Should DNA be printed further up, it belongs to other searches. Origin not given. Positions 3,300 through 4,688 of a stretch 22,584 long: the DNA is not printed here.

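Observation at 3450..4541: Single-gene RelA/SpoT-fold cargo in the S-V slot: candidate fused toxSAS (CapRel-like) defence protein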

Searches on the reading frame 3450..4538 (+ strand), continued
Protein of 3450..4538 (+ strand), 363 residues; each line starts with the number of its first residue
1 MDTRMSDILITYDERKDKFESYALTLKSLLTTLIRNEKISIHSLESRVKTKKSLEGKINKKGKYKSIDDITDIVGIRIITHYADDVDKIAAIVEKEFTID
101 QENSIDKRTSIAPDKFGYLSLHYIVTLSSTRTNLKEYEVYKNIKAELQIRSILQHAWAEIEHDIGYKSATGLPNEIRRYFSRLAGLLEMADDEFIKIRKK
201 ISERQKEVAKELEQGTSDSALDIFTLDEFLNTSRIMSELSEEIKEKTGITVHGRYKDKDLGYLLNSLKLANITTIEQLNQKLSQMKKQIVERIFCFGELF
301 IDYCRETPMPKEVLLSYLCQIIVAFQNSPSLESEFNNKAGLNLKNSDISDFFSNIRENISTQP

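Call 85: search_dna_similar(query=window:3462-4538:+, collection=phages, mode=protein, max_rows=40, max_evalue=0.01)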
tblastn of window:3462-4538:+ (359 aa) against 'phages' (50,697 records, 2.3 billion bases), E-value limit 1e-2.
Records with a match: 30; places in all: 30; records where one place covers at least 80% of the query: 0.
Best place of each record, by identity: <60% 30.
By first word of the organism name: Bacteriophage 11; Listeria 10; Staphylococcus 3; Mycobacterium 2; Vibrio 1; Ralstonia 1; Streptococcus 1; Enterococcus 1.
By host as written in the record: - 11; Listeria monocytogenes 10; Staphylococcus aureus 3; Vibrio cyclitrophicus 10N.261.45.F7 1; Mycobacterium abscessus GD68 1; Mycobacterium abscessus GD04 1; Ralstonia solanacearum T334 1; Streptococcus suis LS2Z 1; and 1 more.
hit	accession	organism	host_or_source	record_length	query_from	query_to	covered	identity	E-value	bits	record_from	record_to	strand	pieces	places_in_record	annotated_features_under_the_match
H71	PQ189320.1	Vibrio phage 10N.261.45.F7_PE002A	Vibrio cyclitrophicus 10N.261.45.F7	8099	1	205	57%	31.7%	3e-27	119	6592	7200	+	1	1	hypothetical protein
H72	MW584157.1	Mycobacterium phage prophi68-1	Mycobacterium abscessus GD68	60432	3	193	53%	30.9%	4e-22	103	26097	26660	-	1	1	42: GTP pyrophosphokinase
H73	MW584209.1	Mycobacterium phage prophiGD04-1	Mycobacterium abscessus GD04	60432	3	193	53%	30.9%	4e-22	103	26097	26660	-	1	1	42: GTP pyrophosphokinase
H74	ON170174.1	Ralstonia phage YO102_1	Ralstonia solanacearum T334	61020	11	215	57%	27.9%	4e-8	61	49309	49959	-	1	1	record has no annotation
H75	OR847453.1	Listeria phage LM 4-11-1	Listeria monocytogenes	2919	3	201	55%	27.9%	2e-10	68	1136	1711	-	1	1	record has no annotation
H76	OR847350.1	Listeria phage LM 4-11-1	Listeria monocytogenes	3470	3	201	55%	27.9%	2e-10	68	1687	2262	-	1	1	record has no annotation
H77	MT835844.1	Bacteriophage sp.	human fecal samples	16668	18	197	50%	28.6%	8e-8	60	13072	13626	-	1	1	record has no annotation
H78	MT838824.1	Bacteriophage sp.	human fecal samples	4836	31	195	46%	30.9%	2e-8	62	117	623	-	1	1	record has no annotation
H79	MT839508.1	Bacteriophage sp.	human fecal samples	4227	15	203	53%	26.9%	3e-8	61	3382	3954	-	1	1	record has no annotation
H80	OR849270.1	Listeria phage LM 4-14-1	Listeria monocytogenes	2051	20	201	51%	27.8%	8e-10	66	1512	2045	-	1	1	record has no annotation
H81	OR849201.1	Listeria phage LM 4-14-1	Listeria monocytogenes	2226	20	201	51%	27.8%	8e-10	66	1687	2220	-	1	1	record has no annotation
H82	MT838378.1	Bacteriophage sp.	human fecal samples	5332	37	201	46%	30.4%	3e-8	61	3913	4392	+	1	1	record has no annotation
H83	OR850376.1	Staphylococcus phage SA 1298 Kay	Staphylococcus aureus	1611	36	202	47%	29.2%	1e-9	65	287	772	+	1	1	record has no annotation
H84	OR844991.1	Staphylococcus phage SA 1306 Kay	Staphylococcus aureus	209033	36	202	47%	29.2%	2e-9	65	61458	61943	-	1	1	record has no annotation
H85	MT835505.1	Bacteriophage sp.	human fecal samples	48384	36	197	45%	30.1%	4e-6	55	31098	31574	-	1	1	record has no annotation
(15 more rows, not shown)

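Call 90: search_protein_families(library=padloc, proteins=[P0104, P0034, P0105], max_evalue=0.001)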
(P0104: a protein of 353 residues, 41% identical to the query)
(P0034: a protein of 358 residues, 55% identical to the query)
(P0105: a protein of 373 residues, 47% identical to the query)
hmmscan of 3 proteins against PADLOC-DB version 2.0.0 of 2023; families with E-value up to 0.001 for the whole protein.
P0104 (353 aa): 1 family
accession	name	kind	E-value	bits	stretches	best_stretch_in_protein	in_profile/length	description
PDLC04999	PDC-S33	-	7.3e-20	69.7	1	15-264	41-279/349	-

P0034 (358 aa): 1 family
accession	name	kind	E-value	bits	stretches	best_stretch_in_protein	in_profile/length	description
PDLC04999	PDC-S33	-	7.2e-14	50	1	23-212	52-236/349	-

P0105 (373 aa): 1 family
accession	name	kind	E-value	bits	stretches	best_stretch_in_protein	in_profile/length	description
PDLC04999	PDC-S33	-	1.9e-17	61.7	1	32-163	52-175/349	-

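Call 97: find_related_loci(query=A1, collection=genome_contigs, flank=6000)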
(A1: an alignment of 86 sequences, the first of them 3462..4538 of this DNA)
Query A1 (359 aa) in genome_contigs; peptide patterns used: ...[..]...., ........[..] (x = any residue, [..] = any of these).
600 stretches matched a pattern (row limit reached: there are more); 592 encode a relative of the query (tblastn E <= 1e-3); the best 80 are kept; 80 distinct loci.
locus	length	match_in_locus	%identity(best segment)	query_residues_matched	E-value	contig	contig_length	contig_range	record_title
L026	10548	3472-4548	99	1-359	0e+0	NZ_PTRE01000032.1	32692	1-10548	Escherichia sp. MOD1-EC7003 MOD1-EC7003_32_length_32692_cov_123, whole genome shotgun sequence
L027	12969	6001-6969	42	2-327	9e-80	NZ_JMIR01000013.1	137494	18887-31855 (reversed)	Tumebacillus flagellatus strain GST4 Contig013, whole genome shotgun sequence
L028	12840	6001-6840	48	8-288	1e-78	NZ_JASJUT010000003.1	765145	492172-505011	Pseudoalteromonas obscura strain P94 NODE_3_length_765145_cov_22.084597, whole genome shotgun sequence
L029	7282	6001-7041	41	4-355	3e-80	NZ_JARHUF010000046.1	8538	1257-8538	Vibrio sp. CAU 1672 contig46, whole genome shotgun sequence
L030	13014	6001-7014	43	4-343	5e-78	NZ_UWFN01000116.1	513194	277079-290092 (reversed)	Pseudomonas viridiflava isolate p8.G8, whole genome shotgun sequence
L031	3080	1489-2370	46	2-290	6e-79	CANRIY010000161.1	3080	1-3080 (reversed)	MAG: uncultured Clostridia bacterium isolate Lapin-024__bin61 genome assembly, contig: Lapin-024__NODE_37877_length_3080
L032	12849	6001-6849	45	4-287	2e-77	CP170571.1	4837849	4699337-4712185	Bacillus toyonensis strain GXUN31-2 chromosome, complete genome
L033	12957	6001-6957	42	2-315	2e-77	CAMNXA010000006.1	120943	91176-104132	MAG: uncultured Lachnospiraceae bacterium isolate SRR19792994_bin.15_metawrap_v1.3_MAG genome assembly, contig: ERZ12290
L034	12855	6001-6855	49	1-285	3e-76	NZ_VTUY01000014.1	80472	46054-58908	Bacillus sp. CH30_1T scaffold14.1, whole genome shotgun sequence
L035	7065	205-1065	45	4-287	6e-76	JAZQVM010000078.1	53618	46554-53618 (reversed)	MAG: Eubacteriales bacterium isolate T1900045170_TC20190164.MAGScoT_cleanbin_000016 SGB_5179_k141_1867959, whole genome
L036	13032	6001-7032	39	8-357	5e-75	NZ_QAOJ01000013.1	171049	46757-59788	Pseudomonas sp. GV071 Ga0189753_113, whole genome shotgun sequence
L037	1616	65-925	45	1-288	4e-79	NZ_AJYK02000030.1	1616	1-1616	Vibrio rumoiensis 1S-45 1S-45_contig_160, whole genome shotgun sequence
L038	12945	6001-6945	42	2-320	1e-74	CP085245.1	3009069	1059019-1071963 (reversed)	Marinobacter nauticus strain ABH-585 chromosome, complete genome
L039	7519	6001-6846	46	4-283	1e-74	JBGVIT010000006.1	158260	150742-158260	MAG: Clostridia bacterium isolate fecal_MAG_129 fecal_MAG_129_contig_0006, whole genome shotgun sequence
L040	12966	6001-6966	42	4-324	3e-74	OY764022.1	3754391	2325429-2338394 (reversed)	MAG: Negativicutes bacterium isolate af048de3-ec71-4ab4-ae68-90155dd5d955 genome assembly, chromosome: 1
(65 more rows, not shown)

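Call 102: search_protein_families(library=pfam, alignment_id=A3, max_evalue=0.00001)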
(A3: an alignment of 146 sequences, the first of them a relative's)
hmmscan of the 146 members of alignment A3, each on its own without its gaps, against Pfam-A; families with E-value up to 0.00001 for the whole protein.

A. member 1, L027:2889-4427:- (512 aa): 0 families

B. families by the number of members that match (of 146 scanned): 138 families (the first 25 are shown)
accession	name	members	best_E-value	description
PF00589.27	Phage_integrase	4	1.8e-23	Phage integrase family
PF00005.33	ABC_tran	3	9.9e-33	ABC transporter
PF00724.26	Oxidored_FMN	2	1.8e-76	NADH:flavin oxidoreductase / NADH oxidase family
PF01638.23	HxlR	2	2.4e-35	HxlR-like helix-turn-helix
PF00067.27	p450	2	3.3e-33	Cytochrome P450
PF01555.25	N6_N4_Mtase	2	3.3e-30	DNA methylase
PF02086.21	MethyltransfD12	2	4.7e-29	D12 class N6 adenine-specific DNA methyltransferase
PF01381.28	HTH_3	2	9.7e-15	Helix-turn-helix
PF12844.13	HTH_19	2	2.3e-12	Helix-turn-helix domain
PF13304.12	AAA_21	2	3.1e-12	AAA domain, putative AbiEii toxin, Type IV TA system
PF13641.12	Glyco_tranf_2_3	2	4e-12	Glycosyltransferase like family 2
PF08281.18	Sigma70_r4_2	2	9.6e-12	Sigma-70, region 4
PF04545.22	Sigma70_r4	2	5e-10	Sigma-70, region 4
PF13443.12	HTH_26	2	1.7e-09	Cro/C1-type HTH DNA-binding domain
PF13560.12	HTH_31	2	5.4e-08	Helix-turn-helix domain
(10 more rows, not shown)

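Call 103: search_protein_families(library=padloc, alignment_id=A3, max_evalue=0.00001)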
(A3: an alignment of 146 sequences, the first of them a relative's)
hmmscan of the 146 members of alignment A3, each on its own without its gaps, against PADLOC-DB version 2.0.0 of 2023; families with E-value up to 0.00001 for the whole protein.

A. member 1, L027:2889-4427:- (512 aa): 0 families

B. families by the number of members that match (of 146 scanned): 150 families (the first 25 are shown)
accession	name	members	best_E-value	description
PDLC04135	mad3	3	8.4e-30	mads_3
PDLC03279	MTase_II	3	2.4e-15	Type II methyltransferase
PDLC03302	MTase_II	3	5.2e-12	Type II methyltransferase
PDLC04140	mad8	3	8.2e-10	mads_8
PDLC02914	ATPase-Toprim_I-B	3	1.3e-09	-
PDLC04018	PD-Lambda-5_B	2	2.9e-103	-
PDLC03251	MTase_II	2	1.4e-96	Type II methyltransferase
PDLC03244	MTase_II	2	2.2e-87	Type II methyltransferase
PDLC03358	MTase_II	2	3.1e-72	Type II methyltransferase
PDLC04019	PD-Lambda-5_B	2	8.2e-56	-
PDLC03371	MTase_II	2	1.3e-36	Type II methyltransferase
PDLC03253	MTase_II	2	4.6e-31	Type II methyltransferase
PDLC03247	MTase_II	2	1.5e-30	Type II methyltransferase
PDLC03299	MTase_II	2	3e-26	Type II methyltransferase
PDLC03216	MTase_II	2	3.2e-24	Type II methyltransferase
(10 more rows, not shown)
